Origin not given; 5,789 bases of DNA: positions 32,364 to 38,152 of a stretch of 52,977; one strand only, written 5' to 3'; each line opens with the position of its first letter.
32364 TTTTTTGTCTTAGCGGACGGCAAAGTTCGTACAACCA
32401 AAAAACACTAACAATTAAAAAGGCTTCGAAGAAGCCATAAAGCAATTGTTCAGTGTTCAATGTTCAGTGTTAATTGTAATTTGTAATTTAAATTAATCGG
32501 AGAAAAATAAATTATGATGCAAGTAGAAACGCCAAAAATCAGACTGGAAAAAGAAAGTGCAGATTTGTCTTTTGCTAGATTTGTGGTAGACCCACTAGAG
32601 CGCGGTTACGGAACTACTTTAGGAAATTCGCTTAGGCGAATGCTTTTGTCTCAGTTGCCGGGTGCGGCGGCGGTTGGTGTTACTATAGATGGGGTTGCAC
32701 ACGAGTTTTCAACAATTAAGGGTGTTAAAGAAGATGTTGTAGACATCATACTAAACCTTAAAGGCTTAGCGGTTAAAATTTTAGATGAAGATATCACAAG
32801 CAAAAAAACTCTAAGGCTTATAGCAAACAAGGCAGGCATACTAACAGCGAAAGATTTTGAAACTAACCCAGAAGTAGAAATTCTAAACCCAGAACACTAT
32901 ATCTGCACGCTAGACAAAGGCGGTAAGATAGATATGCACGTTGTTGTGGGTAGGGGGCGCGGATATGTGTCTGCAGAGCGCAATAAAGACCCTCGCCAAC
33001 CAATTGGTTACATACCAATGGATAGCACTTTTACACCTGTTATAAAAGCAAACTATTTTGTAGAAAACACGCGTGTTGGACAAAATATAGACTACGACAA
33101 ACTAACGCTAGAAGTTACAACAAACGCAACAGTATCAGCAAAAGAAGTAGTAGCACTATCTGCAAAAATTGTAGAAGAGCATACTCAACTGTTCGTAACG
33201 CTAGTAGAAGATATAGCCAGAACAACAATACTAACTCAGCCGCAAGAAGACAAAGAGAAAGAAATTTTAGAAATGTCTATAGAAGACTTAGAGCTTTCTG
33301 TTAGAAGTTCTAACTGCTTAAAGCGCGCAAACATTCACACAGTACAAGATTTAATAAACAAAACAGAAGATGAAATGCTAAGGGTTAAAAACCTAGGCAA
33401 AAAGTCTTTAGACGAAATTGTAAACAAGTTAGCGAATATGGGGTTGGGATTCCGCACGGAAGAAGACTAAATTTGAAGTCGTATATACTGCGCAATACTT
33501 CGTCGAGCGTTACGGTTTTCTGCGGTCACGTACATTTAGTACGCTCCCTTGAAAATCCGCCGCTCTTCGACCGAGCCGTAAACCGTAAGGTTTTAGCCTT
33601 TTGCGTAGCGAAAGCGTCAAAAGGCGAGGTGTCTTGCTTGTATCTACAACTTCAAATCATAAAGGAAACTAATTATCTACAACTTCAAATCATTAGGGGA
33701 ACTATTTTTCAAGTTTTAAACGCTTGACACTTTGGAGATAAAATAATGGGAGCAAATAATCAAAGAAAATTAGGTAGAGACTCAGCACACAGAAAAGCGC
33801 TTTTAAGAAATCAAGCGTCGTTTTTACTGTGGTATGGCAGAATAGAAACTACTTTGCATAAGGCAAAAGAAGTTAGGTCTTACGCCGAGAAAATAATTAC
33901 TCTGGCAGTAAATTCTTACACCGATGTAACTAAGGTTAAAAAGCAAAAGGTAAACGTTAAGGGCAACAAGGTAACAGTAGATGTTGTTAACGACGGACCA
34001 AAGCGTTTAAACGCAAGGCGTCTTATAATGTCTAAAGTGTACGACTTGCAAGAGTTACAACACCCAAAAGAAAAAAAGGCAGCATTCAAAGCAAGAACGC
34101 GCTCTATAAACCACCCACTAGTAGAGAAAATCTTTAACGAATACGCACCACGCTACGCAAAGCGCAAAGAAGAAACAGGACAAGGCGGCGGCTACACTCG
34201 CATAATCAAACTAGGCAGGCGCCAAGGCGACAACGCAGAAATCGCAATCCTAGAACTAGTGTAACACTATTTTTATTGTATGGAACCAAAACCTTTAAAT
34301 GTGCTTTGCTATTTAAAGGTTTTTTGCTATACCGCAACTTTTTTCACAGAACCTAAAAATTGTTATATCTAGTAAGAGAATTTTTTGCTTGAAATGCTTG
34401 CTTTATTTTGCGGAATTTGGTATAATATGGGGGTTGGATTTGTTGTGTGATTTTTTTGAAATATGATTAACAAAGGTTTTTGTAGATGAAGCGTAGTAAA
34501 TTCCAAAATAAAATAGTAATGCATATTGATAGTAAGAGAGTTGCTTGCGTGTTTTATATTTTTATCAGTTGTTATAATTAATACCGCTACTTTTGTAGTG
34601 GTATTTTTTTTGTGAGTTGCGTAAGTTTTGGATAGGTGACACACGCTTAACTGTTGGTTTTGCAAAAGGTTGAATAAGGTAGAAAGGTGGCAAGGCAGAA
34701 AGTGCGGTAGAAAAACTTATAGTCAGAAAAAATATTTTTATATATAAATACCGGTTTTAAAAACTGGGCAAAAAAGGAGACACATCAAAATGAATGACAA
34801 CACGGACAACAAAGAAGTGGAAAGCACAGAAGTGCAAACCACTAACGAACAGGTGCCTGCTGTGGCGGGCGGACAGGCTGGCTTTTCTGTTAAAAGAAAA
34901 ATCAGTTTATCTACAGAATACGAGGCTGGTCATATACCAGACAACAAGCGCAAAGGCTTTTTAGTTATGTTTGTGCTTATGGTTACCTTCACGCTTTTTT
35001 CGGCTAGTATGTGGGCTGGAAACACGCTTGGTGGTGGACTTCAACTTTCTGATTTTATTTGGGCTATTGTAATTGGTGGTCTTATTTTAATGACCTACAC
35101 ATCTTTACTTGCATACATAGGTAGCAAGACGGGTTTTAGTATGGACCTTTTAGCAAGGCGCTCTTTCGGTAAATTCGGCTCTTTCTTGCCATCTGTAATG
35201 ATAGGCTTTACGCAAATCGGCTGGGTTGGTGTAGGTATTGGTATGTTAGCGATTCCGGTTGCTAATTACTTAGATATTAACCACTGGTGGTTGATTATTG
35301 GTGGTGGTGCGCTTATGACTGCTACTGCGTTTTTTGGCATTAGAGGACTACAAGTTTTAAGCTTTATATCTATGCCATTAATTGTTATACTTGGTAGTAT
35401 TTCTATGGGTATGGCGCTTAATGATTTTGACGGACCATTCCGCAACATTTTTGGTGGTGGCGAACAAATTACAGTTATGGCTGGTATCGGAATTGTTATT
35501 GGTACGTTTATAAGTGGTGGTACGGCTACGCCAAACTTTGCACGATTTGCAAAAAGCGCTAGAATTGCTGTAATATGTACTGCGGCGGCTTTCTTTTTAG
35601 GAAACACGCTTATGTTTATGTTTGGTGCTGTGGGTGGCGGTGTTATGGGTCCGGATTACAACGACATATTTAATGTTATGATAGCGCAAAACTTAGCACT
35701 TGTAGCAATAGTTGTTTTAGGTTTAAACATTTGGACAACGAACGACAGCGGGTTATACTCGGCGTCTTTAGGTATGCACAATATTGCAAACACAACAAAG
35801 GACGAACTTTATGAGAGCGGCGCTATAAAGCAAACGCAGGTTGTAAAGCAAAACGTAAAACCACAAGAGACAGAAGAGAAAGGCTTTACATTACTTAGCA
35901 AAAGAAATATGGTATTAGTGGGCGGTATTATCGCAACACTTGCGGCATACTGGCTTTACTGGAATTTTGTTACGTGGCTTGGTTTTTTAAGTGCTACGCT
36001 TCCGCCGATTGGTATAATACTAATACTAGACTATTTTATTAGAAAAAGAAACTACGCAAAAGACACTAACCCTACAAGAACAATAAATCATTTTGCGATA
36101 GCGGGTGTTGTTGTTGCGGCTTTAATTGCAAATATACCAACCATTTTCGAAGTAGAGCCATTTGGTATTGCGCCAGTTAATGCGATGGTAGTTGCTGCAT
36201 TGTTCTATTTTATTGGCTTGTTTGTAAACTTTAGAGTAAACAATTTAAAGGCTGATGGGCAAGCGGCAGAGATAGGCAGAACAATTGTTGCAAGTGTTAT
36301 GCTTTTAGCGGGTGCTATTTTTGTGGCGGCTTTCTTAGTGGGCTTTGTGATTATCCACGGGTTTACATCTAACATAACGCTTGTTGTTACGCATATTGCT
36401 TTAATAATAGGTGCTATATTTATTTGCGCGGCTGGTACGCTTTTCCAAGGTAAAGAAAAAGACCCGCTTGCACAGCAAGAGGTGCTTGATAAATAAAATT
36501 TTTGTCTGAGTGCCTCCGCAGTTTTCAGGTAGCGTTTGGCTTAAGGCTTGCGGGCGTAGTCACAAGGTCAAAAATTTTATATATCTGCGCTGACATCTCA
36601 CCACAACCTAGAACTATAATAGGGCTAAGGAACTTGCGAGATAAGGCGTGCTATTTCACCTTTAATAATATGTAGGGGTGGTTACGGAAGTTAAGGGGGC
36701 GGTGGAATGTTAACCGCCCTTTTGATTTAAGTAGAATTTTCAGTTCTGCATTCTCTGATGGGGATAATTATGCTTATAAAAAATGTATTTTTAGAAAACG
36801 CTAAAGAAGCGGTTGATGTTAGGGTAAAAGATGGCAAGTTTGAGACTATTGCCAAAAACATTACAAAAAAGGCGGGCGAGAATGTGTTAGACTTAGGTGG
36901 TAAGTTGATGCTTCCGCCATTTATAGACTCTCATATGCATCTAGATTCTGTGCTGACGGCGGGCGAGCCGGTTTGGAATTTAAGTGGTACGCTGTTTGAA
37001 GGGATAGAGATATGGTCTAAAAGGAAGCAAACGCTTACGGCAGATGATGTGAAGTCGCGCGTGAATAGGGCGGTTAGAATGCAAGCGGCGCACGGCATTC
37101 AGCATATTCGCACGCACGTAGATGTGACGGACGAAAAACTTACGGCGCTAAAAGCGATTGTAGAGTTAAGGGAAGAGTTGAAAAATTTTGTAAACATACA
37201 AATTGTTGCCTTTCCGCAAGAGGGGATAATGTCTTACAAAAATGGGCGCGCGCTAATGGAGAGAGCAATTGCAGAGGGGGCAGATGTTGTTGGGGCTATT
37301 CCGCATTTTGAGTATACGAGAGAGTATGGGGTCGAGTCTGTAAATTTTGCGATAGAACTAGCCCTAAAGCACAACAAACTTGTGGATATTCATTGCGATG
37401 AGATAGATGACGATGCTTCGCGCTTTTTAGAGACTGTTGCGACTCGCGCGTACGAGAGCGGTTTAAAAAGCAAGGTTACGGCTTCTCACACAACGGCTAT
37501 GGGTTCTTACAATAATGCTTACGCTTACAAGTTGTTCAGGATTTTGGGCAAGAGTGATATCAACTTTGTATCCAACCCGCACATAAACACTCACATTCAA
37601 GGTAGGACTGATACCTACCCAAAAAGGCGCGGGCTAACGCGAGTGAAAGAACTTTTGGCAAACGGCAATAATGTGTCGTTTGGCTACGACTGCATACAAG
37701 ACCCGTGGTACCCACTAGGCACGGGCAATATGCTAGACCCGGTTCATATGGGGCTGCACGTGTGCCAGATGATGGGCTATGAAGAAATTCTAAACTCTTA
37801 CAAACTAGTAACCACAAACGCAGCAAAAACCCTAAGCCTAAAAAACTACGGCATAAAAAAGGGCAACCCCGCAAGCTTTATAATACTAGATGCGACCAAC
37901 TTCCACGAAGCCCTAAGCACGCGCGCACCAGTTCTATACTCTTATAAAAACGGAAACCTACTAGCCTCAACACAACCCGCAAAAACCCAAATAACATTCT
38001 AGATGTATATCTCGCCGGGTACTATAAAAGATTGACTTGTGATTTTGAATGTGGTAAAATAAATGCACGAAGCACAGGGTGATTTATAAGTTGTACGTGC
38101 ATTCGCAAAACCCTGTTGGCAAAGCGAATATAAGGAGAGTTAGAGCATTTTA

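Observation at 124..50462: F1: about 26 copies of a structured intergenic element whose long arms differ between copies but stay self-complementary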

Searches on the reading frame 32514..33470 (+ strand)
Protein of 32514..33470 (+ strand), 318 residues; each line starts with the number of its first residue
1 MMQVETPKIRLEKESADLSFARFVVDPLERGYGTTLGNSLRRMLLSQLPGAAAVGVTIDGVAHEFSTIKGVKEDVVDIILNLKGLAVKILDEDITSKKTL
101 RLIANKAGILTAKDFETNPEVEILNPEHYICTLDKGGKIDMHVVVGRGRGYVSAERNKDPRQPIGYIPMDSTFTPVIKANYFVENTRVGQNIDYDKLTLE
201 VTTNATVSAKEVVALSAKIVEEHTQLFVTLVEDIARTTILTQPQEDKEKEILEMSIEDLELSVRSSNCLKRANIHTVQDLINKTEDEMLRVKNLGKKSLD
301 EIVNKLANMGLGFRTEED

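Call 12: search_protein_families(library=pfam, proteins=[window:32514-33470:+])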
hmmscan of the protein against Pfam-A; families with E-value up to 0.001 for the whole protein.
window:32514-33470:+ (318 aa): 4 families
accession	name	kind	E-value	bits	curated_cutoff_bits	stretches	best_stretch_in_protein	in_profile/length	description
PF01000.31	RNA_pol_A_bac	-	1.1e-35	122.8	33.9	1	56-174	1-119/119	RNA polymerase Rpb3/RpoA insert domain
PF03118.21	RNA_pol_A_CTD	-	7.2e-28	96.6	23.8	1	244-307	3-66/67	Bacterial RNA polymerase, alpha chain C terminal domain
PF01193.29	RNA_pol_L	-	3.1e-19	68.9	24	1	27-223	2-73/74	RNA polymerase Rpb3/Rpb11 dimerisation domain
PF14520.12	HHH_5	-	0.00022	22.1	27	0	271-306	20-55/57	Helix-hairpin-helix domain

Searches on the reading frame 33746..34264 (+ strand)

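Call 12: search_protein_families(library=pfam, proteins=[window:33746-34264:+])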
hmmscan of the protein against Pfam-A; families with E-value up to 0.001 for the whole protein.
window:33746-34264:+ (172 aa): 1 family
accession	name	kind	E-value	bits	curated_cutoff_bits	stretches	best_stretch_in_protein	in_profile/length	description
PF01196.24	Ribosomal_L17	-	2.5e-27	96.1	27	1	19-172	1-97/97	Ribosomal protein L17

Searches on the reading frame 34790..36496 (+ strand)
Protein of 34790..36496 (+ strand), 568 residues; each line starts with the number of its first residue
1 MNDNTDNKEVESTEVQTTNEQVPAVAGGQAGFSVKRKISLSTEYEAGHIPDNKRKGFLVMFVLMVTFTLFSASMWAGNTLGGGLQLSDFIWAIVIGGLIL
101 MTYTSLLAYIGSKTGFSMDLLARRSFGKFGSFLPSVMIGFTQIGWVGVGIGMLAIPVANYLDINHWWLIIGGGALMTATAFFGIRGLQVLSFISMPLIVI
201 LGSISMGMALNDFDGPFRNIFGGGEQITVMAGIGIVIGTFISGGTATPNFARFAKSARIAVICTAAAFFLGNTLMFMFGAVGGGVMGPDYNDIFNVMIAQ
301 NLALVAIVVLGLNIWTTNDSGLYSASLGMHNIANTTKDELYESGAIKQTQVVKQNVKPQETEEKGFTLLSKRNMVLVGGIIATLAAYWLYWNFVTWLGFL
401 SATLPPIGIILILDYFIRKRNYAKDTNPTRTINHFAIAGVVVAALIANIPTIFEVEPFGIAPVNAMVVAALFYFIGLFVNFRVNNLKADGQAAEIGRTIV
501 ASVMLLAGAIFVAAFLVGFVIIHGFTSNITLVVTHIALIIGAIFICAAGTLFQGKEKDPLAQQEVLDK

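Call 12: search_protein_families(library=pfam, proteins=[window:34790-36496:+])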
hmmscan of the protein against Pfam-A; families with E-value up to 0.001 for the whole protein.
window:34790-36496:+ (568 aa): 1 family
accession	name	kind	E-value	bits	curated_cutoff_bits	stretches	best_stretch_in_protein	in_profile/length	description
PF02133.21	Transp_cyt_pur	-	2.2e-28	99.7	23.5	2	49-334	2-316/440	Permease for cytosine/purines, uracil, thiamine, allantoin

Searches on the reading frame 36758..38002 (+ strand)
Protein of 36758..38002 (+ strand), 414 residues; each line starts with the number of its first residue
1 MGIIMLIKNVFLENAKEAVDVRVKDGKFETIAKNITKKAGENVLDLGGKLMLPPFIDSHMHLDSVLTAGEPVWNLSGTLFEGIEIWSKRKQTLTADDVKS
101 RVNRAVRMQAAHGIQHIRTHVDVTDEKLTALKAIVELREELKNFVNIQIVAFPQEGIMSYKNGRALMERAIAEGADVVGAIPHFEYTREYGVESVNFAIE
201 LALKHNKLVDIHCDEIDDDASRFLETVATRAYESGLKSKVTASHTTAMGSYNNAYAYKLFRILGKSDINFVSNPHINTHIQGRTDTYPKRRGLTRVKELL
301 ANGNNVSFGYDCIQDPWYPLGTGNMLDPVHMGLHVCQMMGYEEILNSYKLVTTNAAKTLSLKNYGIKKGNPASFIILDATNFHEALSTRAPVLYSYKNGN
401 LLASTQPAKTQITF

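Call 12: search_protein_families(library=pfam, proteins=[window:36758-38002:+])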
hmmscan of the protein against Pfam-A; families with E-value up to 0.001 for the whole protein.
window:36758-38002:+ (414 aa): 2 families
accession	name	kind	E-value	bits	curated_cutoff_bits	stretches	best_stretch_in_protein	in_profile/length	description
PF07969.17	Amidohydro_3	-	1.4e-50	173.6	29.7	1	43-401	2-470/472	Amidohydrolase family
PF01979.26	Amidohydro_1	-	7e-17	62.1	25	1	51-386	2-326/345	Amidohydrolase family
